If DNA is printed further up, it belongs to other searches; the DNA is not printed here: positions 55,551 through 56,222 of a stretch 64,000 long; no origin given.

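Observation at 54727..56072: Tandem triplication of a ~120-aa STAS-like protein beside an R-M system, with no kinase or anti-sigma partner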

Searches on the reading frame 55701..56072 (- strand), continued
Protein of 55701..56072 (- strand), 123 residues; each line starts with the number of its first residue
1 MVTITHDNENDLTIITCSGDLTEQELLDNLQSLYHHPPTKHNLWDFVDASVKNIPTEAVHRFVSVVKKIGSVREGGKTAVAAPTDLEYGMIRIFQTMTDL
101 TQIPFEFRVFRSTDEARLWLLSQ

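Call 39: find_related_loci(query=A2, collection=metagenome_contigs, flank=8000)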
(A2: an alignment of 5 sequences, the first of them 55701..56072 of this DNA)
Query A2 (123 aa) in metagenome_contigs; peptide patterns used: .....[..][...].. (x = any residue, [..] = any of these).
126 stretches matched a pattern; 22 encode a relative of the query (tblastn E <= 1e-3); 21 distinct loci.
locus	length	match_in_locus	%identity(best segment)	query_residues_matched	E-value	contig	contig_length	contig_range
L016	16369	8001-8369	54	1-123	2e-42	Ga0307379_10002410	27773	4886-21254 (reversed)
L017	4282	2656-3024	51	1-123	4e-38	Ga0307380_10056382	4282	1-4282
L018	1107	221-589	51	1-123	2e-38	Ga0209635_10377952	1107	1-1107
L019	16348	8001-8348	41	7-122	1e-29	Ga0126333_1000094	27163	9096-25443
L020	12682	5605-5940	38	9-120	3e-24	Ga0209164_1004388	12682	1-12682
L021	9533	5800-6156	38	2-120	8e-24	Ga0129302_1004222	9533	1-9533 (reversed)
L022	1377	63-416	39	3-121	6e-24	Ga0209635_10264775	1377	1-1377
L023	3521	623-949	40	13-121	4e-23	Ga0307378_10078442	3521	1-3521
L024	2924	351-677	40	13-121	4e-23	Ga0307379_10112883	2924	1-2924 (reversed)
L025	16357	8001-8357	35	2-120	7e-23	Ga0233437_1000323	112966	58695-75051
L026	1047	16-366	36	2-120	2e-22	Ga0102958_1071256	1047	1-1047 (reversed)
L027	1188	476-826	36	2-120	2e-22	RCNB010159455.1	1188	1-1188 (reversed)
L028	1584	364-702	37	9-121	7e-22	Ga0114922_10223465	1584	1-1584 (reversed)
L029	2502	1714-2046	34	10-120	8e-21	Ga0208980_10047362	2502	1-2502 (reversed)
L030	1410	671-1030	32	2-120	7e-20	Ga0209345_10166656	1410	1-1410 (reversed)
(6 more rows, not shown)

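Call 48: search_protein_families(library=pfam, alignment_id=A5, max_evalue=0.00001)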
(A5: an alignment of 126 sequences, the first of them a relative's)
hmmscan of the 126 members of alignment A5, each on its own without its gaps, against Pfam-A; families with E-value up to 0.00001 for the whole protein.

A. member 1, L004:3760-4500:+ (246 aa): 1 family
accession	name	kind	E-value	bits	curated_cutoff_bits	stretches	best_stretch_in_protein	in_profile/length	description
PF12822.12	ECF_trnsprt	-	3e-22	79.8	30.7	2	6-133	1-121/169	ECF transporter, substrate-specific component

B. families by the number of members that match (of 126 scanned): 85 families (the first 25 are shown)
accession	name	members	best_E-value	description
PF03600.22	CitMHS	3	4.2e-78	Citrate transporter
PF00939.25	Na_sulph_symp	3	8.6e-13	Sodium:sulfate symporter transmembrane region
PF02535.28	Zip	3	1.7e-10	ZIP Zinc transporter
PF00166.26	Cpn10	2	6.6e-40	Chaperonin 10 Kd subunit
PF01594.21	AI-2E_transport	2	2.9e-36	AI-2E family transporter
PF01063.24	Aminotran_4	2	4.7e-34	Amino-transferase class IV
PF08448.16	PAS_4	2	3.3e-33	PAS fold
PF00005.33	ABC_tran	2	2.1e-30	ABC transporter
PF00989.32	PAS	2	2.1e-29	PAS fold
PF13426.13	PAS_9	2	2.2e-29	PAS domain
PF08447.18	PAS_3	2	8.9e-18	PAS fold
PF02080.26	TrkA_C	2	6e-17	TrkA-C domain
PF06253.16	MTTB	1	9.6e-130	Trimethylamine methyltransferase (MTTB)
PF09818.15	ABC_ATPase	1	1.2e-124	P-loop domain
PF07519.17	Tannase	1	2.9e-122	Tannase and feruloyl esterase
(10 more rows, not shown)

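Call 59: search_protein_families(library=pfam, proteins=[P0058, P0098, P0103, P0043, P0070, P0102, P0132, P0044, P0004, P0080], max_evalue=0.01)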
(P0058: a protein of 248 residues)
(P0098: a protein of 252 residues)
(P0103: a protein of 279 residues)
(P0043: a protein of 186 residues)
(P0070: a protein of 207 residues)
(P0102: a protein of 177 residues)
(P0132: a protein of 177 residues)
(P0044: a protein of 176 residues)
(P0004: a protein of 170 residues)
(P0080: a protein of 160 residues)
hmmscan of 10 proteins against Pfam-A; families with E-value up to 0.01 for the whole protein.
P0058 (248 aa): 1 family
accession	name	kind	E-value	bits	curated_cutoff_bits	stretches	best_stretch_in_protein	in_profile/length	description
PF25056.1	DUF7793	-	0.00058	20.3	26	0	80-122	70-109/113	Domain of unknown function (DUF7793)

P0098 (252 aa): 1 family
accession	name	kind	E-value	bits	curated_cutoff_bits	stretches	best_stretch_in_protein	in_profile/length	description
PF11964.13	SpoIIAA-like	-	2e-06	28.9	25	1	156-248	17-105/106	SpoIIAA-like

P0103 (279 aa): 2 families
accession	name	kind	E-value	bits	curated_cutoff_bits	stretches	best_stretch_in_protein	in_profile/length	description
PF11964.13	SpoIIAA-like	-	1.8e-07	32.3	25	1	17-124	4-105/106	SpoIIAA-like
PF25056.1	DUF7793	-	0.003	18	26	0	96-124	81-109/113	Domain of unknown function (DUF7793)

P0043 (186 aa): 0 families

P0070 (207 aa): 0 families

P0102 (177 aa): 0 families

P0132 (177 aa): 0 families

P0044 (176 aa): 1 family
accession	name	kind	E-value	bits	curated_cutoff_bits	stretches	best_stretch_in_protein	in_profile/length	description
PF11964.13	SpoIIAA-like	-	0.0055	17.8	25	1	28-122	18-105/106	SpoIIAA-like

P0004 (170 aa): 0 families

P0080 (160 aa): 1 family
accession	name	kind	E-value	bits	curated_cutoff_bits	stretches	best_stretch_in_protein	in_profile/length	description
PF11964.13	SpoIIAA-like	-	5.8e-06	27.4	25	1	53-156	6-105/106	SpoIIAA-like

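Call 64: search_protein_families(library=padloc, proteins=[window:55701-56072:-, L006:8538-9968:+, L006:7729-7968:+, L006:12143-12667:+], max_evalue=0.01)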
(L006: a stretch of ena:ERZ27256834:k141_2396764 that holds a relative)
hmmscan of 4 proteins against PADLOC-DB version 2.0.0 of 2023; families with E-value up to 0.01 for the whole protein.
window:55701-56072:- (123 aa): 0 families

L006:8538-9968:+ (476 aa): 25 families
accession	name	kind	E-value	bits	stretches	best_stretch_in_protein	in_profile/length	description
PDLC04013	PD-Lambda-5_A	-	2.9e-37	127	1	8-385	5-361/440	-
PDLC04017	PD-Lambda-5_A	-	2.2e-34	117.1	1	5-390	8-387/473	-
PDLC03998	PD-Lambda-5_A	-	4.2e-33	112.8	1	8-470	4-464/466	-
PDLC03995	PD-Lambda-5_A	-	1.9e-27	94.5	1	6-358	9-371/503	-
PDLC04007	PD-Lambda-5_A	-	9.2e-26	88.9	1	8-384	3-367/454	-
PDLC04009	PD-Lambda-5_A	-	3e-25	86.9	1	9-155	4-158/488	-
PDLC04014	PD-Lambda-5_A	-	3.3e-25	86.9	1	10-152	4-146/456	-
PDLC04000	PD-Lambda-5_A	-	2.6e-24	84.1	1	8-153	5-155/428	-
PDLC04002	PD-Lambda-5_A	-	1.8e-22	78.1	1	14-156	13-155/471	-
PDLC04005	PD-Lambda-5_A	-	3.8e-20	70.3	1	4-163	12-184/502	-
PDLC04008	PD-Lambda-5_A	-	2.8e-19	67.3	2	10-100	6-99/449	-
PDLC03999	PD-Lambda-5_A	-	5.3e-18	62.9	1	8-156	6-160/493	-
PDLC03994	PD-Lambda-5_A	-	1.5e-17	61.6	2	10-102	7-98/508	-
PDLC04015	PD-Lambda-5_A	-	2.1e-17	61.3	2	11-139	7-141/463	-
PDLC04016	PD-Lambda-5_A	-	4.8e-15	53.5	1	11-215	8-233/494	-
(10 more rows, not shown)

L006:7729-7968:+ (79 aa): 0 families

L006:12143-12667:+ (174 aa): 0 families

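Call 65: search_protein_families(library=phrogs, proteins=[window:55701-56072:-, L006:8538-9968:+, L006:7729-7968:+, L006:12143-12667:+], max_evalue=0.01)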
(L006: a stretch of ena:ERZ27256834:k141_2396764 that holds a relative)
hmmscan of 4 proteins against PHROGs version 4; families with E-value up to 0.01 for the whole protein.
window:55701-56072:- (123 aa): 0 families

L006:8538-9968:+ (476 aa): 4 families
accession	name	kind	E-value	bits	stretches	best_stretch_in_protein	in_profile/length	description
phrog_9592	-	unknown function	3.8e-65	221.8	1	6-385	3-394/486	-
phrog_3694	-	unknown function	4.4e-23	83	1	10-239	9-243/376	-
phrog_18017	-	unknown function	1.1e-19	71.7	1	10-182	9-187/227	-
phrog_4715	-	DNA, RNA and nucleotide metabolism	0.0044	16.5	1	43-92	168-214/630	ParB-like partition protein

L006:7729-7968:+ (79 aa): 0 families

L006:12143-12667:+ (174 aa): 1 family
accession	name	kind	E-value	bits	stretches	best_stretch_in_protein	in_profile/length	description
phrog_4989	-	unknown function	0.00037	21.9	1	8-80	5-73/173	-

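Call 66: search_protein_families(library=padloc, alignment_id=A5, max_evalue=1e-10)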
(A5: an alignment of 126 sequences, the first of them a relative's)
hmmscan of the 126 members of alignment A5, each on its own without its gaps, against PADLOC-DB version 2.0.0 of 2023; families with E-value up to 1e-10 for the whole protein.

A. member 1, L004:3760-4500:+ (246 aa): 0 families

B. families by the number of members that match (of 126 scanned): 35 families (the first 25 are shown)
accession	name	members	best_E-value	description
PDLC04135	mad3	2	1.3e-31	mads_3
PDLC04018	PD-Lambda-5_B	1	5.9e-87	-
PDLC03358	MTase_II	1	1.2e-68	Type II methyltransferase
PDLC04019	PD-Lambda-5_B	1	1e-43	-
PDLC04013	PD-Lambda-5_A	1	2.9e-37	-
PDLC01096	C3a212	1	3.5e-35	SNc+LTD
PDLC04017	PD-Lambda-5_A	1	2.2e-34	-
PDLC03998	PD-Lambda-5_A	1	4.2e-33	-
PDLC03995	PD-Lambda-5_A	1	1.9e-27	-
PDLC03247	MTase_II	1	2.4e-26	Type II methyltransferase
PDLC04007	PD-Lambda-5_A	1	9.2e-26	-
PDLC04009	PD-Lambda-5_A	1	3e-25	-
PDLC04014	PD-Lambda-5_A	1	3.3e-25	-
PDLC04134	mad2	1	1.4e-24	mads_2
PDLC04000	PD-Lambda-5_A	1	2.6e-24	-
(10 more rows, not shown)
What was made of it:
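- On Known anti-phage defence systems (PADLOC-DB v2): Neighbour defence hits are essentially confined to L006 (call 66).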

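Call 67: find_encoding_contigs(protein=P0005, flank=8000, max_places=3)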
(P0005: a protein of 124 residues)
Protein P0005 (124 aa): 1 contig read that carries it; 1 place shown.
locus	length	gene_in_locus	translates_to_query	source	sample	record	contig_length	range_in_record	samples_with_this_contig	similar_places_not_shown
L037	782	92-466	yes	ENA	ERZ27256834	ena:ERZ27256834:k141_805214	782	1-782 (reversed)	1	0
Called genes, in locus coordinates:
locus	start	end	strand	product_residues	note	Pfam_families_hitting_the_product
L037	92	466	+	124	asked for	-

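Call 68: find_encoding_contigs(protein=P0006, flank=8000, max_places=3)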
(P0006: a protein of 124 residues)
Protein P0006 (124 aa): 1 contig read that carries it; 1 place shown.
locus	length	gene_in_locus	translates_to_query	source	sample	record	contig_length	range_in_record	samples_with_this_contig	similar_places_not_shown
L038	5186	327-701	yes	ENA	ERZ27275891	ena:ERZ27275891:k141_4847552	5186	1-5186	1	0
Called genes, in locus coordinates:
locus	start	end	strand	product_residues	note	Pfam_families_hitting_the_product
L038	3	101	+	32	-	?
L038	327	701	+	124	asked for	-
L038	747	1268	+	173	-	PF01814:Hemerythrin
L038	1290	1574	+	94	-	-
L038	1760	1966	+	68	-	-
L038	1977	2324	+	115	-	-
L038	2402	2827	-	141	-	-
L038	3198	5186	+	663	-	?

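Call 76: search_solved_structures(query=P0103, max_evalue=10, show_alignments=3)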
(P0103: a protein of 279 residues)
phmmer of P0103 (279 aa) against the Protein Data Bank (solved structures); distinct sequences matched with E-value up to 10: 0.

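Call 77: search_solved_structures(query=P0080, max_evalue=10, show_alignments=3)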
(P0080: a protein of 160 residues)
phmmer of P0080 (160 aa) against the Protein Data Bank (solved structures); distinct sequences matched with E-value up to 10: 0.

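Call 81: fold_search(model_id=the predicted structure, library=viral)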
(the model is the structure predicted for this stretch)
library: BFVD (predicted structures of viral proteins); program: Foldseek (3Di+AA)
matches with E <= 10: 807; with E <= 0.001: 3
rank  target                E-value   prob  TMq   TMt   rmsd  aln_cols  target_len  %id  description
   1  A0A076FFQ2            4.5e-06  1.00  0.66  0.54   7.0       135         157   16  Uncharacterized protein [Aureococcus anophagefferens virus]
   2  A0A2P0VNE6            3.3e-04  1.00  0.51  0.52   4.9       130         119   10  DUF4325 domain-containing protein [Tetraselmis virus 1]
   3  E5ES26                8.6e-04  1.00  0.49  0.57   4.1       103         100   17  (no name in the UniProt tables at hand)
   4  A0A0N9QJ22            1.5e-03  1.00  0.56  0.54   4.5       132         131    9  Uncharacterized protein [Chrysochromulina ericina virus CeV-01B]
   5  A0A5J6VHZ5            5.5e-03  0.99  0.44  0.10   7.2       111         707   15  STAS domain-containing protein [Megaviridae environmental sample]
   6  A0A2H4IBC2            1.0e-02  0.57  0.29  0.24  10.5       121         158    9  Uncharacterized protein [Erwinia phage vB_EamM_Y3]
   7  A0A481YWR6            1.3e-02  1.00  0.63  0.62   2.8       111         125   12  DUF7793 domain-containing protein [Marseillevirus LCMAC201]
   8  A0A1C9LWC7            1.7e-02  0.38  0.27  0.24   9.5       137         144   14  (no name in the UniProt tables at hand)
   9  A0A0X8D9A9            2.4e-02  0.96  0.48  0.36   4.2       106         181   12  Uncharacterized protein [Ostreococcus tauri virus OtV5]
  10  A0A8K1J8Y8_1          3.8e-02  0.33  0.27  0.07   9.0       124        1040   10  (no name in the UniProt tables at hand)
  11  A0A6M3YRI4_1          3.8e-02  0.33  0.33  0.06  11.7       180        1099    9  CTP synthase (glutamine hydrolyzing) [Riboviria sp.]
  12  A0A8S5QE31            4.3e-02  0.89  0.37  0.11   3.7        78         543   13  Peptidase S49 domain-containing protein [Siphoviridae sp. ctbvd11]
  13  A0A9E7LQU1            4.3e-02  0.38  0.29  0.27  10.0       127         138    7  (no name in the UniProt tables at hand)
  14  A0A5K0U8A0            5.2e-02  0.82  0.42  0.25   5.3       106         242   17  Uncharacterized protein [Yasminevirus sp. GU-2018]
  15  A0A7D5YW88            5.5e-02  0.69  0.32  0.33   5.2       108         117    8  (no name in the UniProt tables at hand)
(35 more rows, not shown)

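Call 82: find_encoding_contigs(protein=P0179, flank=6000, max_places=2)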
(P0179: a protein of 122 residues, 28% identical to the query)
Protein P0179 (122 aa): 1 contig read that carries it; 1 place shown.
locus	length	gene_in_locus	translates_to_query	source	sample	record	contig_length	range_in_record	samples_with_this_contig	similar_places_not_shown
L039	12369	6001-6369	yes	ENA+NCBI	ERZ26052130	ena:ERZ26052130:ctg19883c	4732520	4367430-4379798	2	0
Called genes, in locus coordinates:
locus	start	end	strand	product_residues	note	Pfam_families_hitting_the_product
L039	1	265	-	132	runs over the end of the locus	-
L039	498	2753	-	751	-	PF00368:HMG-CoA_red, PF00288:GHMP_kinases_N, PF08544:GHMP_kinases_C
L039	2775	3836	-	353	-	PF00288:GHMP_kinases_N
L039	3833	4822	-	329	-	PF22700:MVD-like_N, PF00288:GHMP_kinases_N, PF18376:MDD_C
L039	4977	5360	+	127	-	-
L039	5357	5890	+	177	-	-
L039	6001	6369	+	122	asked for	PF11964:SpoIIAA-like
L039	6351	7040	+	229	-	-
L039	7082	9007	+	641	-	PF00330:Aconitase, PF00694:Aconitase_C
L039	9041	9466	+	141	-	-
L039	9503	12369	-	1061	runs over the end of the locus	PF00873:ACR_tran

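Call 83: find_encoding_contigs(protein=P0163, flank=6000, max_places=2)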
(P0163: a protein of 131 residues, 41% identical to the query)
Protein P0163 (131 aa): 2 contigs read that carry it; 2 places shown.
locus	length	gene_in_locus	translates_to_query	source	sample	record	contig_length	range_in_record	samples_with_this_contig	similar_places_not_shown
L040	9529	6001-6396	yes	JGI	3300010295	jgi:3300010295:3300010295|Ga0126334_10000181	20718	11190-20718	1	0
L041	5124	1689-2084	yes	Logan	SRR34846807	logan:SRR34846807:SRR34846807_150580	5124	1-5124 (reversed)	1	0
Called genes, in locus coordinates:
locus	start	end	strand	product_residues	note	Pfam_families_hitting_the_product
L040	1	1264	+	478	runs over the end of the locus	PF06253:MTTB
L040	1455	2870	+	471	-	PF06253:MTTB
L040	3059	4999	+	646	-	PF00989:PAS (weak), PF13188:PAS_8 (faint), PF08447:PAS_3 (weak), PF00989:PAS, PF08447:PAS_3, PF08448:PAS_4, PF13426:PAS_9, PF00512:HisKA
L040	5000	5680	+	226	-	PF02518:HATPase_c, PF00072:Response_reg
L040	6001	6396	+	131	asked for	-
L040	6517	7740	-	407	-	PF00155:Aminotran_1_2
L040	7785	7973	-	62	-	-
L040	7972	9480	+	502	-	-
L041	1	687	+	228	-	?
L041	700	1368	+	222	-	PF02518:HATPase_c, PF00072:Response_reg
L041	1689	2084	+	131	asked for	-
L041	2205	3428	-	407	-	PF00155:Aminotran_1_2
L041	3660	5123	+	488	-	?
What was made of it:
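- On Canonical STAS anti-sigma antagonist (SpoIIAA/RsbV): One lineage has an upstream hybrid histidine kinase/response regulator (L040; call 83), which is a different kinase class.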

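Call 93: find_encoding_contigs(protein=P0009, flank=8000, max_places=2)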
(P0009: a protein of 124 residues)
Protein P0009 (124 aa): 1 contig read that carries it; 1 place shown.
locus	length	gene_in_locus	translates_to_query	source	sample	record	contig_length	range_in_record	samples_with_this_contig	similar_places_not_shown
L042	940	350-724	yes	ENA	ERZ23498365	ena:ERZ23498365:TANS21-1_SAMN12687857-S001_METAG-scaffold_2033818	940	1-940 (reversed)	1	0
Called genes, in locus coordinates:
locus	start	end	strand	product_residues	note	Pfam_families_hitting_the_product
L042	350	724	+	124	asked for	-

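Call 94: find_encoding_contigs(protein=P0004, flank=8000, max_places=2)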
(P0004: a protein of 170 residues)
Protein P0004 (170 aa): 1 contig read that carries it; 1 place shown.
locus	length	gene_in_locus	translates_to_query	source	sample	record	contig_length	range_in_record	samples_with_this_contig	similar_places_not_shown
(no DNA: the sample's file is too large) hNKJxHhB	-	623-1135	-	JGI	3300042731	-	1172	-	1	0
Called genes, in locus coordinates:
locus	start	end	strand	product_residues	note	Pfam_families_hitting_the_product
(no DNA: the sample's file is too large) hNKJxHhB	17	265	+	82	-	PF00873:ACR_tran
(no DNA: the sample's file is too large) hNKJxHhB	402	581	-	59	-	-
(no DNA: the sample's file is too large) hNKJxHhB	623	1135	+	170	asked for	-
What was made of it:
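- Tried and rejected: P0009 and P0004 landed on contigs too short to inform (calls 93, 94).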

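Call 103: search_dna_similar(query=window:55704-56072:-, collection=plasmids, mode=protein, max_evalue=0.001, max_rows=15)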
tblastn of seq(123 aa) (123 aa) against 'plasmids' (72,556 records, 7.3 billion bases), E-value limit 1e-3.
No match.

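Call 104: search_dna_similar(query=window:55704-56072:-, collection=phages, mode=protein, max_evalue=0.001, max_rows=15)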
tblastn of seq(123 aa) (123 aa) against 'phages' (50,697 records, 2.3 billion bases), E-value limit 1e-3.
No match.
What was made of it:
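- There are no plasmid or phage homologs (calls 103, 104).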
